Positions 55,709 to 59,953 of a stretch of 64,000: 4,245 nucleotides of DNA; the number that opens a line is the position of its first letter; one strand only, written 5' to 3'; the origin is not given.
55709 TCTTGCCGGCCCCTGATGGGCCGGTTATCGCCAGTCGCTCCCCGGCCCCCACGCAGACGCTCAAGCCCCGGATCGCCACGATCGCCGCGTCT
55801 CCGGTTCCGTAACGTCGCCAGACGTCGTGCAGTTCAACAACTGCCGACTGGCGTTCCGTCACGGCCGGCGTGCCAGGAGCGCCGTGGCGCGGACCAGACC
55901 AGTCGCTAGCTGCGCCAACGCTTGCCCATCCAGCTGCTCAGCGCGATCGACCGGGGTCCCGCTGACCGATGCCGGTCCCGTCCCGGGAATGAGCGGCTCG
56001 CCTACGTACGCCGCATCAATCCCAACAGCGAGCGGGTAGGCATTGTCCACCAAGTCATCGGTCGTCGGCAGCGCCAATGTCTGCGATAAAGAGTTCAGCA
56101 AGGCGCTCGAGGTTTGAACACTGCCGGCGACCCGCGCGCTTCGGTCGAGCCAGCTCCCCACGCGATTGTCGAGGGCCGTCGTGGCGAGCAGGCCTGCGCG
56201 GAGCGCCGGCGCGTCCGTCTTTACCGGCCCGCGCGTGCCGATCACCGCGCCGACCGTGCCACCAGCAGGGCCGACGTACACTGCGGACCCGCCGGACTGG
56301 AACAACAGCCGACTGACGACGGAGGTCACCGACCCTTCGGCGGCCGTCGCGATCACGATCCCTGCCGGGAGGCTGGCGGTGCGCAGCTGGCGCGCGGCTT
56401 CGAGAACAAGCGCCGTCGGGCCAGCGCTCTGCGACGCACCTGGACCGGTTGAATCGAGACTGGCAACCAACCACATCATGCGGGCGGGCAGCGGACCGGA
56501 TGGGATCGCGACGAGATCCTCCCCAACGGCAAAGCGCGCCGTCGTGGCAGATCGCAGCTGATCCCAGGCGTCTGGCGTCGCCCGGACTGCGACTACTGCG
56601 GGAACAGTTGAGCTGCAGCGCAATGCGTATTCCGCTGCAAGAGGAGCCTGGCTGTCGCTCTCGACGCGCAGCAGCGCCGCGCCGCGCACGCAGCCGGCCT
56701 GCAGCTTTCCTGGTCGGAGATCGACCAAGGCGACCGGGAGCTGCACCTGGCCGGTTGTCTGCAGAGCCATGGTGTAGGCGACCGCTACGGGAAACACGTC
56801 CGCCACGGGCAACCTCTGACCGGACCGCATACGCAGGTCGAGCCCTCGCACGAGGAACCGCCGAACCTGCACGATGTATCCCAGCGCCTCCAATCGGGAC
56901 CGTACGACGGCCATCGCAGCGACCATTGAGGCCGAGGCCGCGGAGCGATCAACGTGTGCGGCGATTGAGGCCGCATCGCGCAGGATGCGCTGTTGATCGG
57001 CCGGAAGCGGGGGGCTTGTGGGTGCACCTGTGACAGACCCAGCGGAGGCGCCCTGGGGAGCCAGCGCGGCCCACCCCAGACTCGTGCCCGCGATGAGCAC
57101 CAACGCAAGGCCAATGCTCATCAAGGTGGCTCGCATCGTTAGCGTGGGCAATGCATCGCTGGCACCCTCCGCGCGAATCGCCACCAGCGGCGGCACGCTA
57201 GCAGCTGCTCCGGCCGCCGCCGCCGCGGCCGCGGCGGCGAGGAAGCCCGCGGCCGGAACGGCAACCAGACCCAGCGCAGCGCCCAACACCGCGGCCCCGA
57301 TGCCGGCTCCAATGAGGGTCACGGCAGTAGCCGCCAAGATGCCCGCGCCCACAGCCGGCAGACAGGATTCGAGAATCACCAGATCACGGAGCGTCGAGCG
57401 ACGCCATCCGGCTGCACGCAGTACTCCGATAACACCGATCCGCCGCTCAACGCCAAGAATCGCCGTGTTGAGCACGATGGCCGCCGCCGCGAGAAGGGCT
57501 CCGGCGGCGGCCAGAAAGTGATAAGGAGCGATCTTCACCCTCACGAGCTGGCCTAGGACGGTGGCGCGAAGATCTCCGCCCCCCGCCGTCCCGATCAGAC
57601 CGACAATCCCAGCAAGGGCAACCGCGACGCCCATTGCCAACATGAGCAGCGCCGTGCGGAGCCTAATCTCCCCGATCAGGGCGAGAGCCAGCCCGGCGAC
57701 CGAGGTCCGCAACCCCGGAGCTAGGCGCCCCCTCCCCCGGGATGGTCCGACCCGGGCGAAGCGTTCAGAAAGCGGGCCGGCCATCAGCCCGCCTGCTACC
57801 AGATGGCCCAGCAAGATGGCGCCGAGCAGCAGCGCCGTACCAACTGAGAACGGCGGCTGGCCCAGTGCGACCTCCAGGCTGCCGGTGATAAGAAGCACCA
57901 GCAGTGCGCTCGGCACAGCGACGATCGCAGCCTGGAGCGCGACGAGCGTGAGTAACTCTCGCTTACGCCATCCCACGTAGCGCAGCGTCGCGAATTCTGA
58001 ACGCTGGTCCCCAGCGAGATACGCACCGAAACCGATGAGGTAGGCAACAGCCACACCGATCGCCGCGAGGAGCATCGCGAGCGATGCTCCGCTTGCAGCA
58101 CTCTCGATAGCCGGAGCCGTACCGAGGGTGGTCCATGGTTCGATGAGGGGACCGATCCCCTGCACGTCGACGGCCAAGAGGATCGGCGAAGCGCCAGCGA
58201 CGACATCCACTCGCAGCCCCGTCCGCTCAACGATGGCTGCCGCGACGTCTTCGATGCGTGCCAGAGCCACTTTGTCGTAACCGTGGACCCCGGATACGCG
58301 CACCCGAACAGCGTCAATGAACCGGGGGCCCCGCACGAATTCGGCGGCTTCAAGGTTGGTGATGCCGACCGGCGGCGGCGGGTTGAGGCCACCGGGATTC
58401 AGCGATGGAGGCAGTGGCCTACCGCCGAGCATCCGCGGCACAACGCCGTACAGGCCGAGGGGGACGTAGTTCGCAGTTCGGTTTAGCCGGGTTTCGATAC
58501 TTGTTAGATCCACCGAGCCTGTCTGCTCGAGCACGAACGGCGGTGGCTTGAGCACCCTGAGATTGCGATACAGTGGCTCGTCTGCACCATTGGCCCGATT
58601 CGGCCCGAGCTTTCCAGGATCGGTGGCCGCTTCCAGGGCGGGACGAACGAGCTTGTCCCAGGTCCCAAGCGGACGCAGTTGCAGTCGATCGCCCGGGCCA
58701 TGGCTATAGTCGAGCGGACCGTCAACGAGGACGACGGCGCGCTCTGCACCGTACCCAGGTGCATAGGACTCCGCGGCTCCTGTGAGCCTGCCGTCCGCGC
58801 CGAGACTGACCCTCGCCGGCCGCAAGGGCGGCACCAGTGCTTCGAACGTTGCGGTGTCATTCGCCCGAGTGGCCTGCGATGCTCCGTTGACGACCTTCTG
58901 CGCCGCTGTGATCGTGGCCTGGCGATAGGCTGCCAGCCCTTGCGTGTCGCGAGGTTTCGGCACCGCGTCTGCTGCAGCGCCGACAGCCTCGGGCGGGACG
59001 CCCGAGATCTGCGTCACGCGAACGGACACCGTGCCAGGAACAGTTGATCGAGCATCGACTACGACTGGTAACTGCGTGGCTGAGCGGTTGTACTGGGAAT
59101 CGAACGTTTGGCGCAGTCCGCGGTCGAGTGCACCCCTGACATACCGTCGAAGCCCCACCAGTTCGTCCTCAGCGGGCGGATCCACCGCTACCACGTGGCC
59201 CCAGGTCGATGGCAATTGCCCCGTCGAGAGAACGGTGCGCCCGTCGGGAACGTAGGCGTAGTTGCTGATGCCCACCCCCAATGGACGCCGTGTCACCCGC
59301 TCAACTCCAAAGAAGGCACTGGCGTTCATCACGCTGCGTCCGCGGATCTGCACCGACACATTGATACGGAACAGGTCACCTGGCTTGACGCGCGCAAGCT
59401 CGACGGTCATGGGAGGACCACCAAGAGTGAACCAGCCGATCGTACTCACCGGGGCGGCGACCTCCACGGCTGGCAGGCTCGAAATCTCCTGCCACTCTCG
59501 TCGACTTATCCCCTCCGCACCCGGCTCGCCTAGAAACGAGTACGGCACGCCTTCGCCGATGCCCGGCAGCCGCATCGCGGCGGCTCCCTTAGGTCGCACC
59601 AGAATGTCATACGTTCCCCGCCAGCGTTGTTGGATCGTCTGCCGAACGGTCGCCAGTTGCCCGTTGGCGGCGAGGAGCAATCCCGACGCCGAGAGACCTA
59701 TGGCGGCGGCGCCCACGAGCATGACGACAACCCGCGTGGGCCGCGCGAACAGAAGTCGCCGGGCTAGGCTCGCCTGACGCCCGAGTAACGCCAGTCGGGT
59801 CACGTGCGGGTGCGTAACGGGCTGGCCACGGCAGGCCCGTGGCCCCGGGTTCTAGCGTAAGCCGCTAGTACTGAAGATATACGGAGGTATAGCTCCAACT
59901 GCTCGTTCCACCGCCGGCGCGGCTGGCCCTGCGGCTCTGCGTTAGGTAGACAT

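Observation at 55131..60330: Lower-GC three-gene island (secreted mini-protein, giant FtsX/pseudo-peptidase permease, MacB-type ATPase) inserted directly upstream of the SOS-boxed dnaE2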

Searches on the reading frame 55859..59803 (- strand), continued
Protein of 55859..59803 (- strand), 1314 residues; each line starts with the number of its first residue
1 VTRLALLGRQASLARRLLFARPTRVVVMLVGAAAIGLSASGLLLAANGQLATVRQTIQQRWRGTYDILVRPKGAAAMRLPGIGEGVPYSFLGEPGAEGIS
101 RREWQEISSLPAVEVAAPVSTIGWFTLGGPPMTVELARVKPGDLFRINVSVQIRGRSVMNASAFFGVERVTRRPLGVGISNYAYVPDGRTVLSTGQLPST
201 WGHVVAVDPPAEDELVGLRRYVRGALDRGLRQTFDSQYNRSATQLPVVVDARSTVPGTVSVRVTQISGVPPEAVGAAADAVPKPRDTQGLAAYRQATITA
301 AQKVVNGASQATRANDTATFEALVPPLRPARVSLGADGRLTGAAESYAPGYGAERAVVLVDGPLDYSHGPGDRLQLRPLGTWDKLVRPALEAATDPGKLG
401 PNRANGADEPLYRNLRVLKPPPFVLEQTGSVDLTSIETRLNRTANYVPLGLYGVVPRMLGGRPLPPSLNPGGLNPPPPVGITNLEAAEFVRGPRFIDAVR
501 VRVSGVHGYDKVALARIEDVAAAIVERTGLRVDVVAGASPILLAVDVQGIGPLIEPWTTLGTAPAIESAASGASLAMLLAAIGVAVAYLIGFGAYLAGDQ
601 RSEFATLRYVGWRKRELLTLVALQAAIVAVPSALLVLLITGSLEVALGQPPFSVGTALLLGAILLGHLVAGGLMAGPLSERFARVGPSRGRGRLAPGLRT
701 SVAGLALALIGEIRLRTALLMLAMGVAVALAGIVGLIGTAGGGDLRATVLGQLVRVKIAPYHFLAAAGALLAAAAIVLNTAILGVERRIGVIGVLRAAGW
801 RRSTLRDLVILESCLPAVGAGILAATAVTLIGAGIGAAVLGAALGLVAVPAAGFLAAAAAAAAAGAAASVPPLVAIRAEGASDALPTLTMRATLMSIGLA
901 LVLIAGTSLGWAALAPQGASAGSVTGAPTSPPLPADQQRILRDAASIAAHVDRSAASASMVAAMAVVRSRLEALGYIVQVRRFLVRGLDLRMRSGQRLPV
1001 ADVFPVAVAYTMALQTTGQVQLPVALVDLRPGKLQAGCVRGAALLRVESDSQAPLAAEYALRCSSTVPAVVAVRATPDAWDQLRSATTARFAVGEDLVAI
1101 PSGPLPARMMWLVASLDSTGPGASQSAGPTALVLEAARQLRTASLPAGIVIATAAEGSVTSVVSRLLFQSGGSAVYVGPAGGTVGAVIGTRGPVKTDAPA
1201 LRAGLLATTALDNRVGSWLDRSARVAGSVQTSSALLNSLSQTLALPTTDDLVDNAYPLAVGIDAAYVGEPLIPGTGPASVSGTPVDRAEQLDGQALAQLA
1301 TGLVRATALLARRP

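Call 58: find_encoding_contigs(protein=P0029, flank=6000, max_places=3)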
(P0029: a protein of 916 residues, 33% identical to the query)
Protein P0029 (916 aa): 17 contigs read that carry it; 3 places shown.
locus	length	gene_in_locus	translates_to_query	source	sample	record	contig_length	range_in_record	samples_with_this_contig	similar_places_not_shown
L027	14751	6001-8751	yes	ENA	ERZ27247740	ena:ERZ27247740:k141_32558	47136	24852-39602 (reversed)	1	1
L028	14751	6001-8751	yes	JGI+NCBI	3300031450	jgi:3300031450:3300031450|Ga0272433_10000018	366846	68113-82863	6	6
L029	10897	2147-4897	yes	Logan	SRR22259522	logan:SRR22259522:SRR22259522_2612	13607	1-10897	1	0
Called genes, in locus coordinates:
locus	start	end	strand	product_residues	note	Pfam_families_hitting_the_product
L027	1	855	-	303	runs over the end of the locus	PF01075:Glyco_transf_9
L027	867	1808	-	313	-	PF13692:Glyco_trans_1_4, PF00534:Glycos_transf_1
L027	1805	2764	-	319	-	PF00535:Glycos_transf_2, PF10111:Glyco_tranf_2_2 (faint)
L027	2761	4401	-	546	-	PF02543:Carbam_trans_N, PF16861:Carbam_trans_C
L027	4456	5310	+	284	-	PF00535:Glycos_transf_2, PF13641:Glyco_tranf_2_3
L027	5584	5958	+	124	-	-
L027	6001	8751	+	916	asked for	-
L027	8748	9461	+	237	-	PF00005:ABC_tran, PF13304:AAA_21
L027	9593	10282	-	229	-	PF00106:adh_short, PF08659:KR (faint), PF23441:SDR (faint), PF13561:adh_short_C2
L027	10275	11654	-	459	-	PF00294:PfkB, PF01467:CTP_transf_like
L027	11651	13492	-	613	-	PF13439:Glyco_transf_4, PF13477:Glyco_trans_4_2 (weak), PF13579:Glyco_trans_4_4, PF20706:GT4-conflict, PF00534:Glycos_transf_1, PF13692:Glyco_trans_1_4, PF13524:Glyco_trans_1_2, PF13580:SIS_2, +1 more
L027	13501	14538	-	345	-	PF01075:Glyco_transf_9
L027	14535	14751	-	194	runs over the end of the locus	PF13344:Hydrolase_6 (weak), PF00702:Hydrolase, PF13419:HAD_2 (faint), PF13242:Hydrolase_like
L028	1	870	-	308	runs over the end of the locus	PF01075:Glyco_transf_9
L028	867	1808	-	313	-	PF13692:Glyco_trans_1_4, PF00534:Glycos_transf_1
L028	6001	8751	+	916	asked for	-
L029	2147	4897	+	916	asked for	-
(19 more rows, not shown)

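Call 68: search_protein_families(library=pfam, proteins=[L027:5584-5958:+, L025:5522-5977:+, L012:9216-9947:+], max_evalue=0.01)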
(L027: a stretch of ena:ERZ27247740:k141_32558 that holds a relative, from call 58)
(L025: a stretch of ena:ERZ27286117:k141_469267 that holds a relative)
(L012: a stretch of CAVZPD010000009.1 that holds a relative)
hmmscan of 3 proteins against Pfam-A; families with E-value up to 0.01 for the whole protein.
L027:5584-5958:+ (124 aa): 1 family
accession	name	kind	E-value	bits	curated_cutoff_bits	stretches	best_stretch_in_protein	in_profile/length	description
PF00971.23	EIAV_GP90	-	0.00029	20.1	21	1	28-111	64-143/385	EIAV coat protein, gp90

L025:5522-5977:+ (151 aa): 0 families

L012:9216-9947:+ (244 aa): 4 families
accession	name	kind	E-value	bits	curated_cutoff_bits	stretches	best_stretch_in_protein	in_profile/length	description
PF00196.25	GerE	-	2.8e-13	49.7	23.5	1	43-95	1-53/57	Bacterial regulatory proteins, luxR family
PF08281.18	Sigma70_r4_2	-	3.2e-08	33.5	25.7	1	37-87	3-54/54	Sigma-70, region 4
PF04545.22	Sigma70_r4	-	0.00036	20.4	24.1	1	42-86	2-47/50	Sigma-70, region 4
PF21476.4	PF0610-like_N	-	0.0038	17.9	33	1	60-83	15-38/50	PF0610-like, N-terminal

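Call 69: search_protein_families(library=padloc, proteins=[window:55859-59803:-], max_evalue=0.01)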
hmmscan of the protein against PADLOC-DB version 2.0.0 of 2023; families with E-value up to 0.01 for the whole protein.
window:55859-59803:- (1314 aa): 0 families

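Call 83: search_dna_similar(query=window:55859-59803:-, collection=plasmids, mode=protein, max_rows=10)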
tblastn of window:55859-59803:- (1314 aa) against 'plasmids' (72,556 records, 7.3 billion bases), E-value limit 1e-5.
Records with a match: 2; places in all: 3; records where one place covers at least 80% of the query: 0.
Best place of each record, by identity: <60% 2.
By first word of the organism name: Exiguobacterium 2.
By predicted mobility (MOB-suite, as given by PLSDB): mobilizable 2.
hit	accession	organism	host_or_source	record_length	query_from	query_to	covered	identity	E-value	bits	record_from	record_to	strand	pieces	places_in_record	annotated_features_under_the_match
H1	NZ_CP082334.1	Exiguobacterium acetylicum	water,Urban freshwater pond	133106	481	821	26%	29.6%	5e-16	92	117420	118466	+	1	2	ABC transporter permease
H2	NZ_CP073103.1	Exiguobacterium alkaliphilum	cell culture,soil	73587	481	646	13%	30.8%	2e-9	70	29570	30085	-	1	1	FtsX-like permease family protein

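Call 85: get_annotated_region(hit=H1, flank=5000)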
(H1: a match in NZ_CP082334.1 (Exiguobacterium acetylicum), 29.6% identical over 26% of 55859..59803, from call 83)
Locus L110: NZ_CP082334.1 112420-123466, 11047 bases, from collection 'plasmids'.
description: Exiguobacterium acetylicum strain EYLC1 plasmid pEYLC1.1, complete sequence
organism: Exiguobacterium acetylicum (NCBI taxid 41170)
taxonomy: Bacteria; Bacillota; Bacilli; Bacillales; ; Exiguobacterium; Exiguobacterium acetylicum
host: -; source: water,Urban freshwater pond; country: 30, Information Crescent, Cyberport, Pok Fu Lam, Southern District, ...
typing (MOB-suite, as given by PLSDB): mobilizable; relaxase MOBP
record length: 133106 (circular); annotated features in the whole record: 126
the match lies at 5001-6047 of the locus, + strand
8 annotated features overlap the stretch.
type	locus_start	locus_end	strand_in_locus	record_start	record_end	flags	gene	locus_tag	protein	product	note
CDS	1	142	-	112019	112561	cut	-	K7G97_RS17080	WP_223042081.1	MauE/DoxX family redox-associated membrane protein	GO:0030416 - methylamine metabolic process [Evidence IEA]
CDS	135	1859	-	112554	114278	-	-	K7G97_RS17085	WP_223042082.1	ABC transporter ATP-binding protein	-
CDS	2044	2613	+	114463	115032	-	-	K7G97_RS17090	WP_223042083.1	hypothetical protein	-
CDS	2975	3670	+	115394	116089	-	-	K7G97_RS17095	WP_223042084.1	ABC transporter ATP-binding protein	-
CDS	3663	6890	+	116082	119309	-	-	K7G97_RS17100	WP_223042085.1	ABC transporter permease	-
CDS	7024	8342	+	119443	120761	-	-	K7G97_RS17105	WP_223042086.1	IS3 family transposase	-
CDS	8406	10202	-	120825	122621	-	-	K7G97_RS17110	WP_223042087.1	hypothetical protein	-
CDS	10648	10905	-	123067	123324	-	-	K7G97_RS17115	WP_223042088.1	hypothetical protein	-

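Call 97: find_related_loci(query=A2, collection=viral_contigs, flank=5000)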
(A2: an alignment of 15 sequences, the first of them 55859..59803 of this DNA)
Query A2 (1314 aa) in viral_contigs; peptide patterns used: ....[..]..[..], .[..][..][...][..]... (x = any residue, [..] = any of these).
141 stretches matched a pattern, but none encodes a relative of the query by tblastn (E <= 1e-3).
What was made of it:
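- Tried and rejected: IMG/VR had no relative (call 97).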

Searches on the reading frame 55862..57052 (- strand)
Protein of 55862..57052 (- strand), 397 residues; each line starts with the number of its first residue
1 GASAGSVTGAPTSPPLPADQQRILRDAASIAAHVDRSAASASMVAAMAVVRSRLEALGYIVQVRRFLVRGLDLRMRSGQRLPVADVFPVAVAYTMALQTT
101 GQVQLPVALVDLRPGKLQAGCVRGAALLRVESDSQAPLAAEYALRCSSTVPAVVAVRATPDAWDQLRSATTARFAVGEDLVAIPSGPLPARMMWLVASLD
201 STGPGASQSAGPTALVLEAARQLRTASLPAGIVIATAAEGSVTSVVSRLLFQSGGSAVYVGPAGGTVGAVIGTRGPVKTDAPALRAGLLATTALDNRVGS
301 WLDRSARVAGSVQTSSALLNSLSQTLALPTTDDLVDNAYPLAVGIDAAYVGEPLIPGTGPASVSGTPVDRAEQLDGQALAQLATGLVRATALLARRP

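Call 23: search_solved_structures(query=A3, max_evalue=10, show_alignments=3)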
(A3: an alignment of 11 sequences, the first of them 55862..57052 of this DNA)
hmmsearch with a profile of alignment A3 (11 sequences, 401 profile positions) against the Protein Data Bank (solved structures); distinct sequences matched with E-value up to 10: 50.
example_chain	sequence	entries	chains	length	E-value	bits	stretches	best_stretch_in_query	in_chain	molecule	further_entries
2ek8_A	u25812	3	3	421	1.5e-05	27.3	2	177-242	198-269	Aminopeptidase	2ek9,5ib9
8ac9_A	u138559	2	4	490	2.6e-05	26.4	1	25-67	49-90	Keratinase KP1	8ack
8ac7_B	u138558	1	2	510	2.9e-05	26.3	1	25-67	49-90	Keratinase KP1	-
8acg_F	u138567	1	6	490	3.1e-05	26.2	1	25-67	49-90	Keratinase KP1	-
8acr_A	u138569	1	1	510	3.4e-05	26.1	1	25-67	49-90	Keratinase KP1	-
1cp7_A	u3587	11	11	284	0.033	16.2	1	28-71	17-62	AMINOPEPTIDASE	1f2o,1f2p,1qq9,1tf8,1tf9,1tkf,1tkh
3si1_A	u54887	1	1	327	0.038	16.1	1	210-231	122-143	Glutaminyl-peptide cyclotransferase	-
3si2_A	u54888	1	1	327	0.038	16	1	210-231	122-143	Glutaminyl-peptide cyclotransferase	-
7coz_A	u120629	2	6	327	0.039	16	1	210-236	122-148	Glutaminyl-peptide cyclotransferase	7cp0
4yu9_A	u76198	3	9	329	0.039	16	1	210-236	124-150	Glutaminyl-peptide cyclotransferase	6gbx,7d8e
2zeg_A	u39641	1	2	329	0.039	16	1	210-236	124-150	Glutaminyl-peptide cyclotransferase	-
9fxg_A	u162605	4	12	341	0.04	16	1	210-236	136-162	Glutaminyl-peptide cyclotransferase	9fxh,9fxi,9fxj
4ywy_A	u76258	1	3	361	0.04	16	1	210-236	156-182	Glutaminyl-peptide cyclotransferase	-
8xgb_B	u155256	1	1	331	0.041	15.9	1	210-236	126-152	Glutaminyl-peptide cyclotransferase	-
2afu_A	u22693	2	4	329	0.041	15.9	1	210-236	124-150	Glutaminyl-peptide cyclotransferase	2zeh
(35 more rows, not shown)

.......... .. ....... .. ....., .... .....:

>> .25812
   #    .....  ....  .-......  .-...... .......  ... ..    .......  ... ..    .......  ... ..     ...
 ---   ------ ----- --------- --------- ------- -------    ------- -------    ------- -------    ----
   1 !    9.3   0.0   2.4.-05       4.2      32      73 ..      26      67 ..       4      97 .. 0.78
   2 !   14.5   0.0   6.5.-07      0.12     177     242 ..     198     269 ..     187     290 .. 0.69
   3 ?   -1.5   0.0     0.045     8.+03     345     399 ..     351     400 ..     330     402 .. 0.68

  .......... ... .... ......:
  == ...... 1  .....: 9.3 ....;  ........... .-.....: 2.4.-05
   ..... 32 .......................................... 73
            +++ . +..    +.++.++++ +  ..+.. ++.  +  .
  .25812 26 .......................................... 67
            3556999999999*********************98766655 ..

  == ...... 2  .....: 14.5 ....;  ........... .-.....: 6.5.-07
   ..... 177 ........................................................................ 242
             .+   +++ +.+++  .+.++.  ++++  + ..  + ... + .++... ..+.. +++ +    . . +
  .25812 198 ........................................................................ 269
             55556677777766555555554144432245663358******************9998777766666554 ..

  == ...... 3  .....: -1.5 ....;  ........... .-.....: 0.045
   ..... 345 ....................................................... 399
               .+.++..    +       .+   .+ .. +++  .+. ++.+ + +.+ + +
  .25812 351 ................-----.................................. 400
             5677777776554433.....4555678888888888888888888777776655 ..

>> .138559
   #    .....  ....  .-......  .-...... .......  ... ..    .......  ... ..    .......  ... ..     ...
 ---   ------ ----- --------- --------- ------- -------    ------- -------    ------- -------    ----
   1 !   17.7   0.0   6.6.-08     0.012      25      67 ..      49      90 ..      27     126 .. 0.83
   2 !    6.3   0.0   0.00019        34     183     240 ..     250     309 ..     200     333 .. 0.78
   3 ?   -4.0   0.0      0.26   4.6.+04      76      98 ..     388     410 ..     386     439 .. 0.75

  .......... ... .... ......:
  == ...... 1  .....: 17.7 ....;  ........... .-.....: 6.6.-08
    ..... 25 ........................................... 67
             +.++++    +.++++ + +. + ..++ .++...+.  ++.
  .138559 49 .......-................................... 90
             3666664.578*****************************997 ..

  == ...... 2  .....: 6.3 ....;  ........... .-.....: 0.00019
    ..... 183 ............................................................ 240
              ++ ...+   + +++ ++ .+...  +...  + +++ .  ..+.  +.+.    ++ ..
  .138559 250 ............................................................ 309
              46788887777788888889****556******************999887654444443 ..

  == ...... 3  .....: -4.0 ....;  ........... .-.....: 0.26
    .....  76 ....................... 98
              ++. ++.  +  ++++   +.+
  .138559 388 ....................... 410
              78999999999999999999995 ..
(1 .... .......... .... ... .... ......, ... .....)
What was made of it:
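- On Peptidase family M28: The family profile hits M28 structures in three colinear pieces, best E 1.5e-5, and nearly all 50 hits have the M28 fold (call 23). In the 2ek8 alignment, H-H-D-S and G-A-N-D-D read x-L-D-S and G-A-t-Q-S (call 23).
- Closest known: M28 aminopeptidases with a PA domain, and M28-fold pseudoenzymes. Same: The transferrin receptor is among the weak hits (call 23).
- The profile hits M28-fold proteins almost exclusively, best E 1.5e-5, with ligand positions substituted (call 23).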

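Call 24: search_protein_families(library=pfam, alignment_id=A3, max_evalue=10)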
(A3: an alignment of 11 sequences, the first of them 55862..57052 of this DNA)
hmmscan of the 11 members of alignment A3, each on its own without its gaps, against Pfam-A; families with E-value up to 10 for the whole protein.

A. member 1, window:55862-57052:- (397 aa): 1 family
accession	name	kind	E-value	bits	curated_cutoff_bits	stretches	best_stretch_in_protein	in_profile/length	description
PF04389.22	Peptidase_M28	-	0.1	12.7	21.3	1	192-235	14-61/193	Peptidase family M28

B. families by the number of members that match (of 11 scanned): 6 families
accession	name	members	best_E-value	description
PF04389.22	Peptidase_M28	4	0.00081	Peptidase family M28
PF06442.17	DHFR_2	1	0.053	R67 dihydrofolate reductase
PF20800.2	Xp10_P7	1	0.07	Xanthomonas phage Xp10 Transcription regulator P7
PF06293.20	Kdo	1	0.16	Lipopolysaccharide kinase (Kdo/WaaP) family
PF01546.33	Peptidase_M20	1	0.18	Peptidase family M20/M25/M40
PF01841.26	Transglut_core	1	0.18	Transglutaminase-like superfamily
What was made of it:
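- On Peptidase family M28: Pfam M28 is below its cut-off: 4 of 11 members, best 8e-4 (call 24).
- Closest known: M28 aminopeptidases with a PA domain, and M28-fold pseudoenzymes. Different: Pfam M28 is below threshold (call 24).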

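Call 80: find_homologous_proteins(query=A3, max_evalue=0.001)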
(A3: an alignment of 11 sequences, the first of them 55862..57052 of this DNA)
Query A3 (11 sequences): 8000 candidates shared short words with the query, none scored E <= 0.001.
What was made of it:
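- Tried and rejected: This looks like a word-filter artefact and is not evidence (call 80).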
